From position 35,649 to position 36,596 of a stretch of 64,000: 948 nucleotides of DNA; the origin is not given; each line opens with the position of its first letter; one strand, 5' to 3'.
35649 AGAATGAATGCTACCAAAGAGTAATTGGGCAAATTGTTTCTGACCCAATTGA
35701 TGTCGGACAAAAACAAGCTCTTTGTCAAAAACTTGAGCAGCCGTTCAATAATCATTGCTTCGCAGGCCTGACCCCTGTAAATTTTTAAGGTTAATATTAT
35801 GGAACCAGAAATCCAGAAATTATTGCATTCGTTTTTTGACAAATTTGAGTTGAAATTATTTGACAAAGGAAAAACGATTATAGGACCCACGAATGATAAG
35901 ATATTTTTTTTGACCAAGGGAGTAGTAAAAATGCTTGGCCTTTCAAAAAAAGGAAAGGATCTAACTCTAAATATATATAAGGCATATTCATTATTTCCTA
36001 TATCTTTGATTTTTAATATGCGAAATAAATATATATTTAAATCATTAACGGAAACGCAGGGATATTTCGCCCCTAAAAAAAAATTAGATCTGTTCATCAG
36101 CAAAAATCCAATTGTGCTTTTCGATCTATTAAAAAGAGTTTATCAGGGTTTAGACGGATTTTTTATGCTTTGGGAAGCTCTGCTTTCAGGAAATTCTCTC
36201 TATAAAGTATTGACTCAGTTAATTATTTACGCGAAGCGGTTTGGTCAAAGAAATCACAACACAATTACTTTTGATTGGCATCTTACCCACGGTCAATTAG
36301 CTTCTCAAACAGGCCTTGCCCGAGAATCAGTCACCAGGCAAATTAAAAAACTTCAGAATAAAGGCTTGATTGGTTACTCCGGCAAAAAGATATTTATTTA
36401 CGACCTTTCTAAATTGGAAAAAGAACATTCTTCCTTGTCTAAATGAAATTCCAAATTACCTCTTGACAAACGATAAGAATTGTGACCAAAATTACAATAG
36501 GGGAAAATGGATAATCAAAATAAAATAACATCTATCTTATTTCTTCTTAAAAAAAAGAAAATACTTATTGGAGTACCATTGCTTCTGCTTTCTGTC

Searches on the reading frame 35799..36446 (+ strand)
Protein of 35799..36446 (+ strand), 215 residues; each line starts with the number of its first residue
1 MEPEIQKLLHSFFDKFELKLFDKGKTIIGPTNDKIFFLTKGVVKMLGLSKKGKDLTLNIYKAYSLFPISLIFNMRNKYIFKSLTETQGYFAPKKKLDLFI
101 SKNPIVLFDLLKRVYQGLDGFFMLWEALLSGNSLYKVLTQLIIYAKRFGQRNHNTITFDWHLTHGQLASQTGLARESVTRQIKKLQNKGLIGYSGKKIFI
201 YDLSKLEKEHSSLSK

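Call 3: search_protein_families(library=pfam, proteins=[window:35799-36446:+], max_evalue=1)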
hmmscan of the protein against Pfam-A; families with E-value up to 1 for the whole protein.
window:35799-36446:+ (215 aa): 10 families
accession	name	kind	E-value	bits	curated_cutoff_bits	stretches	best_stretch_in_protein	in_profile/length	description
PF13545.12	HTH_Crp_2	-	2.5e-13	50.2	27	1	150-208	12-69/70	Crp-like helix-turn-helix domain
PF00325.26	Crp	-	2.7e-06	27.4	21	1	162-191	3-32/32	Bacterial regulatory proteins, crp family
PF13412.12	HTH_24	-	4.7e-05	23.3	21.9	1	162-191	18-47/48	Winged helix-turn-helix DNA-binding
PF00027.35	cNMP_binding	-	6.5e-05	23.3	27.5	1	23-102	6-88/89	Cyclic nucleotide-binding domain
PF01047.28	MarR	-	0.0013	19.1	24.6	1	163-191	19-47/59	MarR family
PF12802.13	MarR_2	-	0.0027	18.3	27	1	162-191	21-50/61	MarR family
PF13730.12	HTH_36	-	0.071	13.4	25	1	166-191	30-55/55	Helix-turn-helix domain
PF01325.25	Fe_dep_repress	-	0.11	13.2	26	1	165-197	26-58/60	Iron dependent repressor, N-terminal DNA binding domain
PF08279.18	HTH_11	-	0.14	12.5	25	1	162-190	16-44/55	HTH domain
PF25213.1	HVO_A0261_N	-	0.14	12.5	35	1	163-194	26-57/86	HVO_A0261 N-terminal domain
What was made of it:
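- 35799..36446 (+): Crp-family regulator, an optional insertion in the cluster. Pfam HTH_Crp_2 at 2.5e-13 (call 3).
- Checked: A Crp-family gene does lie between the copies in this window (35799..36446; call 3).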

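Call 4: search_protein_families(library=ncbifam, proteins=[window:35799-36446:+], max_evalue=1)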
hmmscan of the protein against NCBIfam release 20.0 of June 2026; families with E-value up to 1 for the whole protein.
window:35799-36446:+ (215 aa): 12 families
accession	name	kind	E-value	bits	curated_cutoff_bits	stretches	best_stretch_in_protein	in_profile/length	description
TIGR03697.1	NtcA_cyano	equivalog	1.4e-14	54.3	244.95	1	24-209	1-191/193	global nitrogen regulator NtcA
NF053664.1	TransRegPtrACyano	equivalog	4.8e-08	32.6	300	1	7-197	3-186/196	Crp/Fnr family transcriptional regulator PtrA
NF045989.1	TransRegFnrLRhodb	equivalog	2.3e-07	30.3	300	1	95-209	115-234/245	transcriptional regulator FnrL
NF008365.0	PRK11161.1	subfamily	1.2e-06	28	228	1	35-208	68-241/250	fumarate/nitrate reduction transcriptional regulator Fnr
NF008732.0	PRK11753.1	equivalog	1.5e-06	27.8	266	1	3-202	10-212/214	cAMP-activated global transcriptional regulator CRP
NF010499.0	PRK13918.1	equivalog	2.4e-06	27.2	274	1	21-208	17-199/205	CRP/FNR family transcriptional regulator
NF052518.1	TransRegLdrP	equivalog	3.5e-06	27.2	300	1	29-212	14-190/195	transcriptional regulator LdrP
NF006901.0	PRK09392.1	equivalog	9.3e-05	21.8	211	1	31-207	47-218/236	transcriptional activator FtrB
NF050806.1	TransRegFixKCaul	equivalog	0.012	14.8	300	1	136-206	143-210/215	transcriptional regulator FixK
TIGR01884.1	cas_HTH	subfamily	0.033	13.6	60.2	1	165-206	160-201/202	CRISPR-associated CARF protein Csa3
NF053606.1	Sta1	subfamily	0.081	13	80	1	161-192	34-65/100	Sta1 family transcriptional regulator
NF033788.1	HTH_metalloreg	subfamily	0.13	12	55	1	162-193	26-57/77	metalloregulator ArsR/SmtB family transcription factor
